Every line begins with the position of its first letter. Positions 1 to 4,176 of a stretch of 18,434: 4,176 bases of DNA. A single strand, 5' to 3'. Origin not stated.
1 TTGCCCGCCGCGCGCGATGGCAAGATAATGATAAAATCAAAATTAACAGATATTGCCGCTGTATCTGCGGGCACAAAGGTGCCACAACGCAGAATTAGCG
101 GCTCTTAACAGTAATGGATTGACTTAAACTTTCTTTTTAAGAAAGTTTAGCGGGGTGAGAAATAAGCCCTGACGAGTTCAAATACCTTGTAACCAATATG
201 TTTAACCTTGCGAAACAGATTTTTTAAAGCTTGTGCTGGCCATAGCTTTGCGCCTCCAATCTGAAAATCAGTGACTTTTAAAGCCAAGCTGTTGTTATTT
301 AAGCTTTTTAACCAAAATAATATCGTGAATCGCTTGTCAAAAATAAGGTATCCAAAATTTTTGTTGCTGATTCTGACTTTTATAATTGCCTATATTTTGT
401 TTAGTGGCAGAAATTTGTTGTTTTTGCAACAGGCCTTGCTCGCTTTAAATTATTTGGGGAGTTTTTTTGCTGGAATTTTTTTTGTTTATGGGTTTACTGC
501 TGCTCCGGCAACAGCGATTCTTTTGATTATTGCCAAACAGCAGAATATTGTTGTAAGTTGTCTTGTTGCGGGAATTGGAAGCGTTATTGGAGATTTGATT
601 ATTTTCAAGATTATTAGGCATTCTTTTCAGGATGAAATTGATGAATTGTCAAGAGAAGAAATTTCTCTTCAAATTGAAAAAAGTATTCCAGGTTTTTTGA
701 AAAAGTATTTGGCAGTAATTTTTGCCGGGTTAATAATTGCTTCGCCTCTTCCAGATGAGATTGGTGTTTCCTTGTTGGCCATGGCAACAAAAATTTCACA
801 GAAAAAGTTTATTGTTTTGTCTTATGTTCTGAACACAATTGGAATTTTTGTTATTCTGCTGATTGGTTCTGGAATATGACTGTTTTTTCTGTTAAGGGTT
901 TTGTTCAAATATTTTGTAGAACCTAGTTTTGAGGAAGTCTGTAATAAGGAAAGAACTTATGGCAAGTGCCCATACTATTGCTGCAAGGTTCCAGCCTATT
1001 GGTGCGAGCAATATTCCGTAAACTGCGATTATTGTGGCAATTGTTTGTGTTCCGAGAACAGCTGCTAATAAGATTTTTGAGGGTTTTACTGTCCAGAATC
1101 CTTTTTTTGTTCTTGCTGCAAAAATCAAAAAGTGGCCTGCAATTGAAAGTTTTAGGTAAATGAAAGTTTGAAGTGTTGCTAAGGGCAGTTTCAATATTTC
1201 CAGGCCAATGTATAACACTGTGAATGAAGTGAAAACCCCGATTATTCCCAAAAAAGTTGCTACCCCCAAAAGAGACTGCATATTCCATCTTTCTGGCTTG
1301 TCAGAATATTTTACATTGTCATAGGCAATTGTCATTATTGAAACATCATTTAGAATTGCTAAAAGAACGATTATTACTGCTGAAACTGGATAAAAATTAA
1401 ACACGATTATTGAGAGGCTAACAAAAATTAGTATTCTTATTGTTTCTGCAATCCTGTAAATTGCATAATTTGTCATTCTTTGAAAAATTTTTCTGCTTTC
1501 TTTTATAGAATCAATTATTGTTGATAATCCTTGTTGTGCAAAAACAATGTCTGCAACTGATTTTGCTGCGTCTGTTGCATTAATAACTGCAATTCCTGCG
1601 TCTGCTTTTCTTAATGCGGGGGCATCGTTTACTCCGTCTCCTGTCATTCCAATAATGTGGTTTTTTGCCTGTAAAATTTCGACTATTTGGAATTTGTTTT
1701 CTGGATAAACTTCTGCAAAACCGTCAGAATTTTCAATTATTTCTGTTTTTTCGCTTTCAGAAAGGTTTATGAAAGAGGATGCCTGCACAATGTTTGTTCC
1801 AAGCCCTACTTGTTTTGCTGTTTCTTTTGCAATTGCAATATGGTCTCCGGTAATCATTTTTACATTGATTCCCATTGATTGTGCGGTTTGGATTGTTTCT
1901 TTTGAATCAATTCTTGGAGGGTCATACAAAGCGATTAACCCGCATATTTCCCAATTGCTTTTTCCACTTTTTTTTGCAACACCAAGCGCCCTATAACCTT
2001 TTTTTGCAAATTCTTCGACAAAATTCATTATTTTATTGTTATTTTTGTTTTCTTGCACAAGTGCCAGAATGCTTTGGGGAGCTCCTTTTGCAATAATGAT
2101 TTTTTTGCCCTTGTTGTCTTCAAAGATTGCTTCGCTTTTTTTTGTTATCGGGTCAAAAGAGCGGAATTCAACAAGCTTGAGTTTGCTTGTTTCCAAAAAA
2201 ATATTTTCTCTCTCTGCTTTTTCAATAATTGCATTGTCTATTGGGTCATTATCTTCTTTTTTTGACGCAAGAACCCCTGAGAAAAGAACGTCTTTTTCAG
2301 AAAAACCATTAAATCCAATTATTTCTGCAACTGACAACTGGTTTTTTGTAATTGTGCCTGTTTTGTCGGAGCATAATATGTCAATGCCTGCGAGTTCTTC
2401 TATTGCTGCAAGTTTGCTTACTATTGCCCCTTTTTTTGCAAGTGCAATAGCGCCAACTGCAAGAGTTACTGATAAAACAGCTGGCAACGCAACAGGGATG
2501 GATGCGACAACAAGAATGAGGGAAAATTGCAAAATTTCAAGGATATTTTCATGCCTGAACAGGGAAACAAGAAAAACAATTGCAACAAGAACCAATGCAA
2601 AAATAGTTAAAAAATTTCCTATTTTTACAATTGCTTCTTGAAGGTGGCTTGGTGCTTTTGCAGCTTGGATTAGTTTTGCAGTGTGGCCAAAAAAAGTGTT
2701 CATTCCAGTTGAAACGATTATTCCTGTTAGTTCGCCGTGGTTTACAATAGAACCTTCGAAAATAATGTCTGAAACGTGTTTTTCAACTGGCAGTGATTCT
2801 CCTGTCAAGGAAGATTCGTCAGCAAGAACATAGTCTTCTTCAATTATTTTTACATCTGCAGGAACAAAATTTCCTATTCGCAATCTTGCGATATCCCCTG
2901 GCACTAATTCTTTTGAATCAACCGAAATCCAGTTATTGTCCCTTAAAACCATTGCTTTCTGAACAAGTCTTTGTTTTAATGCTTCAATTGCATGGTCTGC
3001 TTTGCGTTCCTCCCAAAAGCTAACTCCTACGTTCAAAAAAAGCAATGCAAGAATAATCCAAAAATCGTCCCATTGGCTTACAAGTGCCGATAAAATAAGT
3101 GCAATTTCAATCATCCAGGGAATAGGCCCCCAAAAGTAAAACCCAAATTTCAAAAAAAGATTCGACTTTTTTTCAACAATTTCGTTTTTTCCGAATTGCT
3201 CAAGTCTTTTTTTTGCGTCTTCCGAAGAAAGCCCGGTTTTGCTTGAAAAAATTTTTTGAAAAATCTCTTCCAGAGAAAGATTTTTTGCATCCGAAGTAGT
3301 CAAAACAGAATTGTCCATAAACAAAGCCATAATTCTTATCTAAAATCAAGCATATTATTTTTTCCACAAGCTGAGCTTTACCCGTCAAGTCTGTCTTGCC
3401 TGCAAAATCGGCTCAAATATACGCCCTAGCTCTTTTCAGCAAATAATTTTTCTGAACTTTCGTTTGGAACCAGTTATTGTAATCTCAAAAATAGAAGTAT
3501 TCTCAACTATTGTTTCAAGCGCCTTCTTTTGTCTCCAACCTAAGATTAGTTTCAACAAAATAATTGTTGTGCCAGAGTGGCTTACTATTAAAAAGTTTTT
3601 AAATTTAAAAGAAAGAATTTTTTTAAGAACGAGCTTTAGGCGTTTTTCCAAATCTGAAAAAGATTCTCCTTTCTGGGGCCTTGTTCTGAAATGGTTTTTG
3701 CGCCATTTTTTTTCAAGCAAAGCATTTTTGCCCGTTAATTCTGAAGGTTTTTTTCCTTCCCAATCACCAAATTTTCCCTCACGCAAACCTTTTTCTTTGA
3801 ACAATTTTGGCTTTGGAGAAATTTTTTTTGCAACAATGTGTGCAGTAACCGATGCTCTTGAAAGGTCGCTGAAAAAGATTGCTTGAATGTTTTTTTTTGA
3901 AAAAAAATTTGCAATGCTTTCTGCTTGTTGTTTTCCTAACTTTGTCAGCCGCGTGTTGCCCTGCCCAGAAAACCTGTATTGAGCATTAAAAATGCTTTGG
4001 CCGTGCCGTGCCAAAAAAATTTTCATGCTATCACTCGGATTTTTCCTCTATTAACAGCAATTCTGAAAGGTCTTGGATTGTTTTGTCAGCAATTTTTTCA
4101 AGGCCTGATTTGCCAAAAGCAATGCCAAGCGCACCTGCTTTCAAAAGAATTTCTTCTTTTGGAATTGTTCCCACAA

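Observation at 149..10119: Candidate tRNA-Cys-targeted integrated island carrying an ion/osmolyte homeostasis cargo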

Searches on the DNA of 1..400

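Call 18: search_rna_families(source=window, start=1, end=400, threshold=evalue, max_evalue=10, show_alignments=3)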
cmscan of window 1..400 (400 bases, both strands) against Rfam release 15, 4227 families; matches with E-value up to 10: 2.
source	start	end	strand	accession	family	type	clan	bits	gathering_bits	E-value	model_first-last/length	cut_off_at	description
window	125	150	+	RF03735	mir-1502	Gene; miRNA;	-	16.5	66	8.3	1-59/59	no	mir-1502 microRNA precursor family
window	104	177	+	RF00087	SNORD26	Gene; snRNA; snoRNA; CD-box;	CL00050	13.7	44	5.9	1-76/76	no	Small nucleolar RNA SNORD26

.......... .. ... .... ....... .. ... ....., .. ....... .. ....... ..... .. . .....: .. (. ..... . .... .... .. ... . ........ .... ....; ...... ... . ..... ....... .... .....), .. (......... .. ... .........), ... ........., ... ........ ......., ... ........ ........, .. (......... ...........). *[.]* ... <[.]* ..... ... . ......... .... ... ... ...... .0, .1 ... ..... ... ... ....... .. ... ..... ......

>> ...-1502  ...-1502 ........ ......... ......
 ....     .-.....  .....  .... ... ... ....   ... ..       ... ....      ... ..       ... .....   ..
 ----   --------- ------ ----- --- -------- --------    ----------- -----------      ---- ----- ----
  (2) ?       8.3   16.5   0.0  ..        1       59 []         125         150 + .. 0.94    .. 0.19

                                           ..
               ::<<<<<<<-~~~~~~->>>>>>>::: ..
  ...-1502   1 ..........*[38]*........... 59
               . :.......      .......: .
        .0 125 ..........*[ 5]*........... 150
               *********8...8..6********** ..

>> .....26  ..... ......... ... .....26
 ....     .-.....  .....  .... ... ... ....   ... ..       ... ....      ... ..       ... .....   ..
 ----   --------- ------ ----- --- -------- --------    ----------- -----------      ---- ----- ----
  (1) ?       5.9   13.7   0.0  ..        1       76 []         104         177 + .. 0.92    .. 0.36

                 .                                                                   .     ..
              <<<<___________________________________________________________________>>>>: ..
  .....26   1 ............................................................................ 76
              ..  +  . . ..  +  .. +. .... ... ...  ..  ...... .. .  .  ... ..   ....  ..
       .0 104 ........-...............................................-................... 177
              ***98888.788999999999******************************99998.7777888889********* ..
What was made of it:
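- Tried and rejected: An E-value-threshold scan of 1-400 gave only chance-level hits (call 18).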

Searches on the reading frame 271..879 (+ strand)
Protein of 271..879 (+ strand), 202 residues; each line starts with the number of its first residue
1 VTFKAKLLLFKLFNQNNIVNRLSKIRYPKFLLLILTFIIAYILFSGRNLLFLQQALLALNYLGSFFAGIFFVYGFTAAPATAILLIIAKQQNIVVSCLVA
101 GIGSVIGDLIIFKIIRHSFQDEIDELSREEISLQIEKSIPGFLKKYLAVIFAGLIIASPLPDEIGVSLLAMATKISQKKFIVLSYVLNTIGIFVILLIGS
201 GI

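Call 14: search_protein_families(library=pfam, proteins=[window:271-879:+], max_evalue=0.01)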
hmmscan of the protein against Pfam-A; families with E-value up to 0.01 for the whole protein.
window:271-879:+ (202 aa): 1 family
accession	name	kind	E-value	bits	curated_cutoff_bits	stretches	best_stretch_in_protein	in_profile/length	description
PF09335.16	VTT_dom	-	1.9e-06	28.8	33.9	1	81-200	4-122/123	VTT domain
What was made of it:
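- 271..879 (+): VTT/DedA-like membrane protein. The Logan gene call uses the start at 325. Pfam VTT_dom, 28.8 bits, below the gathering score (call 14).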

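Call 17: find_encoding_contigs(protein=window:271-879:+, flank=10000, max_places=10)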
Protein window:271-879:+ (202 aa): no gene with exactly this product is on record in the collection.

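Call 20: find_encoding_contigs(protein=window:325-879:+, flank=10000, max_places=10)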
Protein window:325-879:+ (184 aa): 1 contig read that carries it; 1 place shown.
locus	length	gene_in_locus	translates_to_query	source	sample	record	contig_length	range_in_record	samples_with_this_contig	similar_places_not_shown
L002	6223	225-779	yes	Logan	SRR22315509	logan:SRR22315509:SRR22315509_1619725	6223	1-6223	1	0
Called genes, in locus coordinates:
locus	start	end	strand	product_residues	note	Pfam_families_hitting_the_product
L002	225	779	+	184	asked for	PF09335:VTT_dom (weak)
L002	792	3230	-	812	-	PF00690:Cation_ATPase_N, PF00122:E1-E2_ATPase, PF00702:Hydrolase, PF13246:Cation_ATPase (faint)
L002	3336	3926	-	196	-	PF00300:His_Phos_1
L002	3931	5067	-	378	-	PF00535:Glycos_transf_2, PF10111:Glyco_tranf_2_2 (weak), PF13641:Glyco_tranf_2_3 (weak)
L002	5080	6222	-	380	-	?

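Call 69: search_protein_families(library=ncbifam, proteins=[window:271-879:+], max_evalue=0.00001)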
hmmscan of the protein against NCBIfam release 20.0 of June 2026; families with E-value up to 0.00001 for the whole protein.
window:271-879:+ (202 aa): 0 families

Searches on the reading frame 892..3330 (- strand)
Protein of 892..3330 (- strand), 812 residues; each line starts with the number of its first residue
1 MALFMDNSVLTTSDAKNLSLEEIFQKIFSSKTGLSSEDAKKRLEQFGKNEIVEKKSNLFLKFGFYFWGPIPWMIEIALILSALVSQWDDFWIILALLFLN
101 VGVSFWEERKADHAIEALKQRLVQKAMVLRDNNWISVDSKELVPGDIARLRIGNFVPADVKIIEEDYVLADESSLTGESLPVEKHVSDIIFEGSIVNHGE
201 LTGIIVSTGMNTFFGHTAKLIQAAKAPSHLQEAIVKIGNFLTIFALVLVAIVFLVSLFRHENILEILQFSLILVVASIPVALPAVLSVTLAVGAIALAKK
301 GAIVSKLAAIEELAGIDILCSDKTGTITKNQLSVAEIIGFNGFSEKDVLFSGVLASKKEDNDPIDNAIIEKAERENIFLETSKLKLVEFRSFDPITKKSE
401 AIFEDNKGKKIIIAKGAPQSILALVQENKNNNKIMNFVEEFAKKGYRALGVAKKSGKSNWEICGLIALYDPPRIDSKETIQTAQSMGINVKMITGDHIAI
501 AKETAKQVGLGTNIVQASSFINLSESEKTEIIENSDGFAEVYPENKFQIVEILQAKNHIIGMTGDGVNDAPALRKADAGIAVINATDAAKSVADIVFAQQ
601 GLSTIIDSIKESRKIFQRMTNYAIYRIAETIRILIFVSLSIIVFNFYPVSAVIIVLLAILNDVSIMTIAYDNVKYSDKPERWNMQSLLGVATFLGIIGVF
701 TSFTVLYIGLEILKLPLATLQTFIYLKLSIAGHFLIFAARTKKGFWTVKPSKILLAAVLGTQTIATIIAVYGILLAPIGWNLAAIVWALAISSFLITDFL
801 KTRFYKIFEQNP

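Call 14: search_protein_families(library=pfam, proteins=[window:892-3330:-], max_evalue=0.01)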
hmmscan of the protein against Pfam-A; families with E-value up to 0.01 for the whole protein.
window:892-3330:- (812 aa): 4 families
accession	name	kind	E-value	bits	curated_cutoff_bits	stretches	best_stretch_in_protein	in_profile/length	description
PF00122.25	E1-E2_ATPase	-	4.1e-49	167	28.1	1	124-300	5-181/181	E1-E2 ATPase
PF00702.32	Hydrolase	-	1.7e-20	74.7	26.4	1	316-577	1-191/191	haloacid dehalogenase-like hydrolase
PF00690.31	Cation_ATPase_N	-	1.1e-13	51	20.4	1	16-81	2-69/69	Cation transporter/ATPase, N-terminus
PF08282.18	Hydrolase_3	-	0.00057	20.1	20.9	1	558-598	204-244/255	haloacid dehalogenase-like hydrolase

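Call 19: find_encoding_contigs(protein=window:892-3330:-, flank=10000, max_places=10)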
Protein window:892-3330:- (812 aa): 1 contig read that carries it; 1 place shown.
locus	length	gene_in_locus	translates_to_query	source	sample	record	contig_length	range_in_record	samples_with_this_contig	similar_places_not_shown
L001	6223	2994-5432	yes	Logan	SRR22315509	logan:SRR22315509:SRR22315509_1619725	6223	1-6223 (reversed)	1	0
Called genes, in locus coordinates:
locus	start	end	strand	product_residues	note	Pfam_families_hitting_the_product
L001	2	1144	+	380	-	?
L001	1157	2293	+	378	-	PF00535:Glycos_transf_2, PF10111:Glyco_tranf_2_2 (weak), PF13641:Glyco_tranf_2_3 (weak)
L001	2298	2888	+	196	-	PF00300:His_Phos_1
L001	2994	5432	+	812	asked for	PF00690:Cation_ATPase_N, PF00122:E1-E2_ATPase, PF00702:Hydrolase, PF13246:Cation_ATPase (faint)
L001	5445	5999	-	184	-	PF09335:VTT_dom (weak)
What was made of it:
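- On tRNA-integrated genomic island / integrative element: The only other copy is a Logan contig covering window 101-6323 (calls 19, 20).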

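Call 69: search_protein_families(library=ncbifam, proteins=[window:892-3330:-], max_evalue=0.00001)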
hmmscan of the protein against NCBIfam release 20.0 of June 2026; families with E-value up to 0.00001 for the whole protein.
window:892-3330:- (812 aa): 23 families
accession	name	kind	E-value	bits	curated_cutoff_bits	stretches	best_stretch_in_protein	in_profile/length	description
TIGR01647.1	ATPase-IIIA_H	equivalog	6e-303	1006.7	615.5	1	33-771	1-755/755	plasma-membrane proton-efflux P-type ATPase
TIGR01522.1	ATPase-IIA2_Ca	equivalog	3.8e-106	355.8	798.3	1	15-662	4-693/854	calcium-transporting P-type ATPase, PMR1-type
TIGR01524.1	ATPase-IIIB_Mg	equivalog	1.1e-105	354.4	610.75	1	16-698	16-745/867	magnesium-translocating P-type ATPase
NF011702.0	PRK15122.1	subfamily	1.7e-98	330.7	975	2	187-691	244-777/907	magnesium-translocating P-type ATPase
TIGR01494.1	ATPase_P-type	subfamily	7.8e-92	308.2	62.3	2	93-510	2-365/478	HAD-IC family P-type ATPase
TIGR01116.1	ATPase-IIA1_Ca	equivalog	2.2e-91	307.2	703.4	2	76-340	16-289/799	calcium-translocating P-type ATPase, SERCA-type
TIGR01525.1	ATPase-IB_hvy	subfamily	1.4e-84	285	346.25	2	73-517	4-432/560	heavy metal translocating P-type ATPase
TIGR01517.1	ATPase-IIB_Ca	equivalog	5.6e-71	239.9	507.05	1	16-715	37-793/882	calcium-translocating P-type ATPase, PMCA-type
TIGR01523.1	ATPase-IID_K-Na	equivalog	1.5e-70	238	645.05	3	386-655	486-795/997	potassium/sodium efflux P-type ATPase, fungal-type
TIGR01106.1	ATPase-IIC_X-K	subfamily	2.2e-65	221.1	946.1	3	14-339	16-367/997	Na,H/K antiporter P-type ATPase subunit alpha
TIGR01512.1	ATPase-IB2_Cd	subfamily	8.8e-58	196.2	313.5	2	73-372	4-283/494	cadmium family heavy metal-translocating P-type ATPase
TIGR01511.1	ATPase-IB1_Cu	subfamily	1.1e-56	192.9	397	2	84-446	40-386/542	copper-translocating P-type ATPase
TIGR01657.1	P-ATPase-V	hypoth_equivalog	5.2e-55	186.5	618.25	4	21-185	127-291/1055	ATP13A2 family polyamine export P-type ATPase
NF008262.1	PRK11033.1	equivalog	1.5e-46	159.2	1005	2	75-510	183-598/731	zinc/cadmium/mercury/lead-transporting ATPase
TIGR01497.1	kdpB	equivalog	6.7e-44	150.1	527.9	2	90-518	71-493/675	potassium-transporting ATPase subunit KdpB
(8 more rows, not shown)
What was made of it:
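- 892..3330 (-): P3A plasma-membrane H+-efflux P-type ATPase. TIGR01647, 1006.7 bits against a cutoff of 615.5 (call 69).
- On P3A H+-ATPase: 1006.7 bits, full-length match (call 69).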

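Call 72: find_homologous_proteins(query=window:892-3330:-, max_evalue=1e-50)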
Query window:892-3330:- (812 aa): 8000 proteins with E <= 1e-50 among 8000 candidates; the best 120 are listed.
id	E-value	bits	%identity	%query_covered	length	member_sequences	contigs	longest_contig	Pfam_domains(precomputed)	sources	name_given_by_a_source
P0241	0.0e+0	1741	100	100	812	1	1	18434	PF00702.33,PF13246.13,PF00690.32,PF00122.26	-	-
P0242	0.0e+0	1146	-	-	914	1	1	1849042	PF00702.33,PF00690.32,PF00122.26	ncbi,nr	ncbi:MAG: plasma-membrane proton-efflux P-type ATPase [Methanobacterium paludis]|nr:plasma-membrane 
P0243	0.0e+0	1141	63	99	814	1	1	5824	PF00702.33,PF08282.19,PF00690.32,PF00122.26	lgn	-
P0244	0.0e+0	1135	64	99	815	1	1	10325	PF00702.33,PF00690.32,PF00122.26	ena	-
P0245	0.0e+0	1126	63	99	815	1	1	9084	PF00702.33,PF13246.13,PF08282.19,PF00690.32,PF00122.26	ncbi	-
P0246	0.0e+0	1124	61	100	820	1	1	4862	PF00702.33,PF08282.19,PF00690.32,PF00122.26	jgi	jgi:H+-transporting ATPase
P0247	0.0e+0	1123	62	98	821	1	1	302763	PF00702.33,PF08282.19,PF00690.32,PF00122.26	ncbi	ncbi:MAG: plasma-membrane proton-efflux P-type ATPase [Candidatus Bathyarchaeia archaeon]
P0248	0.0e+0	1118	61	100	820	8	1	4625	PF00702.33,PF08282.19,PF00690.32,PF00122.26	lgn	-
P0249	0.0e+0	1118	62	100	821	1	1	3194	PF00702.33,PF08282.19,PF00690.32,PF00122.26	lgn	-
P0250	0.0e+0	1117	61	100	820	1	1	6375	PF00702.33,PF08282.19,PF00690.32,PF00122.26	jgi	jgi:H+-transporting ATPase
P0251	0.0e+0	1116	62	99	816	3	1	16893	PF00702.33,PF13246.13,PF00690.32,PF00122.26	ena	-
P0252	0.0e+0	1116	63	98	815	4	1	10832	PF00702.33,PF08282.19,PF00690.32,PF00122.26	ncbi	ncbi:MAG: plasma-membrane proton-efflux P-type ATPase [Thermoproteota archaeon]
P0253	0.0e+0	1116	61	100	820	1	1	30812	PF00702.33,PF08282.19,PF00690.32,PF00122.26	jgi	jgi:H+-transporting ATPase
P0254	0.0e+0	1114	61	99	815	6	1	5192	PF00702.33,PF08282.19,PF00690.32,PF00122.26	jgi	jgi:H+-transporting ATPase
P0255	0.0e+0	1113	60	100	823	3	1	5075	PF00702.33,PF08282.19,PF00690.32,PF00122.26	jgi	jgi:H+-transporting ATPase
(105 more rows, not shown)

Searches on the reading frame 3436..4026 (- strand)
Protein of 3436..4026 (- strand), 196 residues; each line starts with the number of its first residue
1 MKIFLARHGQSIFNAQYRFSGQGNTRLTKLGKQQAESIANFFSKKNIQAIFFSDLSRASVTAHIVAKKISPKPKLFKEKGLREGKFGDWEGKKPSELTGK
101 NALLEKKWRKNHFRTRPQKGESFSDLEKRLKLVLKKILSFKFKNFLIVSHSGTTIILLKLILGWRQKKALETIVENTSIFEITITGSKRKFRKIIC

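Call 14: search_protein_families(library=pfam, proteins=[window:3436-4026:-], max_evalue=0.01)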
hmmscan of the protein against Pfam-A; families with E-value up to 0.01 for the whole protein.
window:3436-4026:- (196 aa): 1 family
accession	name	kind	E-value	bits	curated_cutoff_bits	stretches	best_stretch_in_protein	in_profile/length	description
PF00300.27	His_Phos_1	-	9.5e-43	146.6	21.7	1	3-193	1-190/194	Histidine phosphatase superfamily (branch 1)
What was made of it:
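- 3436..4026 (-): Histidine-phosphatase superfamily enzyme, a candidate phosphatase partner of the glycosyltransferase. Pfam His_Phos_1, E = 9.5e-43 (call 14).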

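Call 69: search_protein_families(library=ncbifam, proteins=[window:3436-4026:-], max_evalue=0.00001)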
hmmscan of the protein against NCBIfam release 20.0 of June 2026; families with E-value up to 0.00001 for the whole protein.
window:3436-4026:- (196 aa): 15 families
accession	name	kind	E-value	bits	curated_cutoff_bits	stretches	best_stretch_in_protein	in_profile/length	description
TIGR03162.1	ribazole_cobC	equivalog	1e-34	119.5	162.9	1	3-181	1-175/176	alpha-ribazole phosphatase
NF005567.0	PRK07238.1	equivalog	3.4e-30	105.6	326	1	2-164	179-340/378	bifunctional RNase H/acid phosphatase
NF011580.0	PRK15004.1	equivalog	1.8e-24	86.9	250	1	1-165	1-164/203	adenosylcobalamin/alpha-ribazole phosphatase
NF002901.0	PRK03482.1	equivalog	7.4e-22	78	261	1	2-180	3-180/215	2,3-diphosphoglycerate-dependent phosphoglycerate mutase GpmB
NF045917.1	PhserinePhPspA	equivalog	5.1e-20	72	350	1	1-155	2-155/211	phosphoserine phosphatase PspA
NF038349.1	dPGM_arch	equivalog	2.8e-17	63.3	225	1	4-187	2-174/194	2,3-diphosphoglycerate-dependent phosphoglycerate mutase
NF002217.0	PRK01112.1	equivalog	2.8e-13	49.8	320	1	2-67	3-68/228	2,3-bisphosphoglycerate-dependent phosphoglycerate mutase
TIGR03848.1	MSMEG_4193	subfamily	4.1e-13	49.2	203.85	1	3-130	2-126/204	MSMEG_4193 family putative phosphomutase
NF002339.0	PRK01295.1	equivalog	2.4e-11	43.5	316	1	3-150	5-158/206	2,3-bisphosphoglycerate-dependent phosphoglycerate mutase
NF009994.0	PRK13463.1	equivalog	6.7e-10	39.1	277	1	3-163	5-164/203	phosphoserine phosphatase 1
TIGR01258.1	pgm_1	subfamily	1.3e-08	34.6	81.7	1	1-102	1-105/245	2,3-bisphosphoglycerate-dependent phosphoglycerate mutase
TIGR00249.1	sixA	equivalog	4.5e-08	33.1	74.5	1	1-72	1-71/154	phosphohistidine phosphatase SixA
NF010713.0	PRK14115.1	equivalog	1.3e-07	31.2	305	1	2-117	3-121/248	2,3-diphosphoglycerate-dependent phosphoglycerate mutase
NF010718.0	PRK14120.1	equivalog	2.3e-06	27.1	366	1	2-100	6-107/249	phosphoglyceromutase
NF010717.0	PRK14119.1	equivalog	3.7e-06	26.7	378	1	2-96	3-100/228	2,3-diphosphoglycerate-dependent phosphoglycerate mutase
